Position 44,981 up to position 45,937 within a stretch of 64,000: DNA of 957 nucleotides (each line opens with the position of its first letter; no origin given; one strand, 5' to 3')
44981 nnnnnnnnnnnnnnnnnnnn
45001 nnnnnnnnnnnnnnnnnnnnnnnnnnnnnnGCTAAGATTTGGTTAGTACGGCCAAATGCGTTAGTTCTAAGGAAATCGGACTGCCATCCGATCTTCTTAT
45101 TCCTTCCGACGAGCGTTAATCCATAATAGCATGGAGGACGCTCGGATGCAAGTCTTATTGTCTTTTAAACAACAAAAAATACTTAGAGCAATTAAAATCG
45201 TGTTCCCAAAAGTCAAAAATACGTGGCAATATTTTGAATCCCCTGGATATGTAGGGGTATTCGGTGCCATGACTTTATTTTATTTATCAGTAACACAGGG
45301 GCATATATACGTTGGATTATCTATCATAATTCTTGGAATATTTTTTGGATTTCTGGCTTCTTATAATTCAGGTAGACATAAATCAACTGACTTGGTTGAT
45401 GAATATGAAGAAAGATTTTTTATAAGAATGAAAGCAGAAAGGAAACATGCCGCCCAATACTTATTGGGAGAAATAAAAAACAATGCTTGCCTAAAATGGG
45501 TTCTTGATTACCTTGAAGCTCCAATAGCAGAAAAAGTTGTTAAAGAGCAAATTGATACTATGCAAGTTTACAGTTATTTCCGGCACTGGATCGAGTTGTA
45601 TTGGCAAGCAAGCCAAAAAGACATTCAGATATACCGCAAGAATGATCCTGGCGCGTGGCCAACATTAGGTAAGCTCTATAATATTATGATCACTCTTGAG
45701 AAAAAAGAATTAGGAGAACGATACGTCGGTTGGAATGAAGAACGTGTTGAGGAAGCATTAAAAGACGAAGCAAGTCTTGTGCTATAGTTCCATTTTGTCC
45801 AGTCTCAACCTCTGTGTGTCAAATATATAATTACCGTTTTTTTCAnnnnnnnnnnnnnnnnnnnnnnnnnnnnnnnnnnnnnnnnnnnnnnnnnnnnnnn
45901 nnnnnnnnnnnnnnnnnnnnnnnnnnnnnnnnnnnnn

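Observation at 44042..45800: Low-GC two-gene islet (HEPN-like Rx4H protein + 2-TM membrane protein) inserted next to an IS1595 element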

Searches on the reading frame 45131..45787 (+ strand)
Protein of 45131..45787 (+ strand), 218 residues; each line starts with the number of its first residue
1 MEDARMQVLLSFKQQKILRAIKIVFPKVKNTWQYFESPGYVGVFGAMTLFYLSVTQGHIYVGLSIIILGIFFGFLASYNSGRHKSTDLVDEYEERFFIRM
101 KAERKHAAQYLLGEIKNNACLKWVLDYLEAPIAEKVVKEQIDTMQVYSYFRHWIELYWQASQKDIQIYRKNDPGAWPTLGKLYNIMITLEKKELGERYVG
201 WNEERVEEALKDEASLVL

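Call 3: search_protein_families(library=pfam, proteins=[window:45131-45787:+], max_evalue=1)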
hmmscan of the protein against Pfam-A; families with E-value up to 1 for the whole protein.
window:45131-45787:+ (218 aa): 3 families
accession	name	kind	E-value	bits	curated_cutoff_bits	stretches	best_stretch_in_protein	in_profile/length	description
PF04433.23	SWIRM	-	0.048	14.3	28.6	0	86-153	4-79/84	SWIRM domain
PF21535.2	HVO_2248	-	0.057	12.9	27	1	77-114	141-178/251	Uncharacterized motility-related protein HVO_2248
PF00618.25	RasGEF_N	-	0.059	14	28.3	1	84-169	38-101/106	RasGEF N-terminal motif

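Call 4: search_protein_families(library=padloc, proteins=[window:45131-45787:+], max_evalue=1)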
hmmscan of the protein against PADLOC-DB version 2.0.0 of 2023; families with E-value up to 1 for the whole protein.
window:45131-45787:+ (218 aa): 0 families

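Call 5: search_protein_families(library=ncbifam, proteins=[window:45131-45787:+], max_evalue=1)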
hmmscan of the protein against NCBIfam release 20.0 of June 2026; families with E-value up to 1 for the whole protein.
window:45131-45787:+ (218 aa): 0 families

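Call 7: find_homologous_proteins(query=window:45131-45787:+)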
Query window:45131-45787:+ (218 aa): 7 proteins with E <= 0.001 among 138 candidates.
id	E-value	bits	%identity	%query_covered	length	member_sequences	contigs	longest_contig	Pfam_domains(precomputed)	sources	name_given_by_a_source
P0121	6.3e-139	478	100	98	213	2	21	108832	-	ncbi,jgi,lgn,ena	ncbi:MAG: hypothetical protein ABSG44_02015 [Thermodesulfobacteriota bacterium]|jgi:hypothetical pro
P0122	9.3e-101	354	75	94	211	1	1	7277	-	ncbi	-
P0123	6.2e-70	253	62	87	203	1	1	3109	-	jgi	jgi:hypothetical protein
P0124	4.8e-68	247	58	87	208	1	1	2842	-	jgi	jgi:hypothetical protein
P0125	6.1e-65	237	59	82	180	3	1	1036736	-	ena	-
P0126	6.5e-42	161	45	80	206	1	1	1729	-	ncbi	-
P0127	1.2e-27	115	82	33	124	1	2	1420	-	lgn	-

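Call 10: find_encoding_contigs(protein=P0122, flank=6000, max_places=3)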
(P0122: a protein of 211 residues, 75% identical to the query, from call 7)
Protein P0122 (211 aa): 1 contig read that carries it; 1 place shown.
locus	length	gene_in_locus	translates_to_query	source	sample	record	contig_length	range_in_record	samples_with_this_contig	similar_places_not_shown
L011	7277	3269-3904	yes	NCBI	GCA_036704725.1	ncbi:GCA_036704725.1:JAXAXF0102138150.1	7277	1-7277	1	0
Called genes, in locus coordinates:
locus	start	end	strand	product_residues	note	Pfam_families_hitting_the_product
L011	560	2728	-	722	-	PF07693:KAP_NTPase, PF13401:AAA_22 (faint)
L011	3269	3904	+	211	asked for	-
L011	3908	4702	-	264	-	-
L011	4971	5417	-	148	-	-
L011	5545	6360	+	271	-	PF02498:Bro-N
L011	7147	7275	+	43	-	?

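Call 34: find_encoding_contigs(protein=P0125, flank=6000, max_places=2)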
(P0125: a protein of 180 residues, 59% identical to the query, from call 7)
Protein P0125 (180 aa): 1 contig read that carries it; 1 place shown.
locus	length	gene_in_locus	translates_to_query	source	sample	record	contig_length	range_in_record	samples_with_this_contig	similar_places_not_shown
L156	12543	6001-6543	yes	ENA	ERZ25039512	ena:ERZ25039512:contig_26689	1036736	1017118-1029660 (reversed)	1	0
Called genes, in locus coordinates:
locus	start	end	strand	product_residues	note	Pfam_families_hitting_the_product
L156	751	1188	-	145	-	-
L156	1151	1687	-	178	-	-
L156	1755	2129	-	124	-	-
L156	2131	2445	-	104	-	-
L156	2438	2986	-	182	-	PF04542:Sigma70_r2, PF08281:Sigma70_r4_2, PF04545:Sigma70_r4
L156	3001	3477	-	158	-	PF13801:Metal_resist, PF07813:LTXXQ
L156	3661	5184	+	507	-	PF02805:Ada_Zn_binding, PF00165:HTH_AraC (faint), PF12833:HTH_18, PF06029:AlkA_N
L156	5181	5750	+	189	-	PF01035:DNA_binding_1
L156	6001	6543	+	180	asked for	-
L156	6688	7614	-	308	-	-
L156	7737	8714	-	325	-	PF12760:Zn_ribbon_IS1595, PF12762:DDE_Tnp_IS1595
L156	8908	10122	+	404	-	PF13433:Peripla_BP_5, PF13458:Peripla_BP_6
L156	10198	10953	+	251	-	PF00106:adh_short, PF08659:KR, PF13561:adh_short_C2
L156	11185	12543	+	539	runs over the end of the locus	PF12729:4HB_MCP_1, PF00672:HAMP, PF00015:MCPsignal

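Call 35: find_encoding_contigs(protein=P0123, flank=4000, max_places=2)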
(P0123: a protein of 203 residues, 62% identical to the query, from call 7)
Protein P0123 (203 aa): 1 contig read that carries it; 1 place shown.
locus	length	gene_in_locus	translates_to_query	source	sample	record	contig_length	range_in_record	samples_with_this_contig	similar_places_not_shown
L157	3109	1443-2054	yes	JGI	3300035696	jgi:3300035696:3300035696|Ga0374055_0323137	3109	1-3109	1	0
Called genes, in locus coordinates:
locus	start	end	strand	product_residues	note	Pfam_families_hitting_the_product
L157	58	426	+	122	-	PF01209:Ubie_methyltran (weak), PF08241:Methyltransf_11, PF08242:Methyltransf_12 (weak), PF13649:Methyltransf_25, PF13847:Methyltransf_31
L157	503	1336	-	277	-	-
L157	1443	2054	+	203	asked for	-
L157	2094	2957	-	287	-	PF12760:Zn_ribbon_IS1595, PF12762:DDE_Tnp_IS1595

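Call 36: find_encoding_contigs(protein=P0124, flank=4000, max_places=2)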
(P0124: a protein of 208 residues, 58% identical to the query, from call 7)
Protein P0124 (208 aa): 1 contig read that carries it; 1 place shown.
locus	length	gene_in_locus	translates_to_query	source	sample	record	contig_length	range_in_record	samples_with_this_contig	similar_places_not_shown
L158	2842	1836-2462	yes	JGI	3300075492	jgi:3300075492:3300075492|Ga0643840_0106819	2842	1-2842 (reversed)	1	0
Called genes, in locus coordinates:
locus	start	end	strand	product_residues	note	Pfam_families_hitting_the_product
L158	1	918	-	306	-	?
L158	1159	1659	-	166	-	-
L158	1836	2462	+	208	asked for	-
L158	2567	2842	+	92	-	?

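Call 40: search_protein_families(library=pfam, proteins=[L011:3908-4702:-, L156:6688-7614:-, L157:503-1336:-, L158:1159-1659:-, L158:2567-2842:+, L011:4971-5417:-], max_evalue=0.01)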
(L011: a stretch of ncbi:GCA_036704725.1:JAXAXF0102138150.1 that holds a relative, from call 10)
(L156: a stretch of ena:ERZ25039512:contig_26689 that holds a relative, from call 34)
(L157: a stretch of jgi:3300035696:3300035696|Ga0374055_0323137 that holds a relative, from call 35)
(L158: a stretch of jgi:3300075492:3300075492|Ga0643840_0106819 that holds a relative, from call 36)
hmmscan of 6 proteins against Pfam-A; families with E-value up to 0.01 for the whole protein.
L011:3908-4702:- (264 aa): 2 families
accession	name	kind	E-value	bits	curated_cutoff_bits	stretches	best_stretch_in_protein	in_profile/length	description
PF03400.19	DDE_Tnp_IS1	-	0.00018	22.3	24.1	0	184-215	84-115/131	IS1 transposase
PF13610.12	DDE_Tnp_IS240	-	0.0002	21.9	27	1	82-140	20-79/139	DDE domain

L156:6688-7614:- (308 aa): 0 families

L157:503-1336:- (277 aa): 0 families

L158:1159-1659:- (166 aa): 0 families

L158:2567-2842:+ (92 aa): 1 family
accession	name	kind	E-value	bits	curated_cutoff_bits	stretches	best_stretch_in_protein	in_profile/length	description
PF14338.12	Mrr_N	-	7.7e-21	74.5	29.5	1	8-90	1-80/87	Mrr N-terminal domain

L011:4971-5417:- (148 aa): 2 families
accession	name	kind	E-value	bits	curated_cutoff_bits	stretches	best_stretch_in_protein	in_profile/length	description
PF05066.19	HARE-HTH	-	5.8e-05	23.8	25.9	1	65-121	7-68/71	HB1, ASXL, restriction endonuclease HTH domain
PF18958.6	DUF5700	-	0.0058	16.5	25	1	10-56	54-101/283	Putative zinc dependent peptidase (DUF5700)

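Call 68: search_protein_families(library=phrogs, proteins=[window:45131-45787:+], max_evalue=0.01)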
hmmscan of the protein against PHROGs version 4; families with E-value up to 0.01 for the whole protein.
window:45131-45787:+ (218 aa): 1 family
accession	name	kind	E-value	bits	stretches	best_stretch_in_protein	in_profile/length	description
phrog_33492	-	unknown function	0.0092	16.8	0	82-154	35-108/187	-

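Call 71: predict_structure(alignment_id=A2)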
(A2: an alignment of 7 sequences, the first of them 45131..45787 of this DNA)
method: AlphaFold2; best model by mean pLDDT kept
length: 218 residues; sequences in the alignment: 7
mean_pLDDT: 81.2   pTM: 0.63
mean pLDDT of the five models: 81.2, 80.9, 80.4, 80.4, 80.0
residues with pLDDT >= 90: 113; 70-90: 52; 50-70: 35; < 50: 18
segments of 3 or more residues with pLDDT < 50: 20-22, 24-37
pLDDT, mean of each block of 10 residues (from residue 1): 53 53 43 47 69 75 75 72 78 93 97 95 95 91 93 97 94 91 96 92 96 93
secondary structure, 60 per line:
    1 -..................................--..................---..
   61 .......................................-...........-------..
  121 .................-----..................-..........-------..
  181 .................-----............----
elements in order: H2-35 H38-55 H59-99 H101-111 H119-137 H143-160 H162-171 H179-197 H203-214
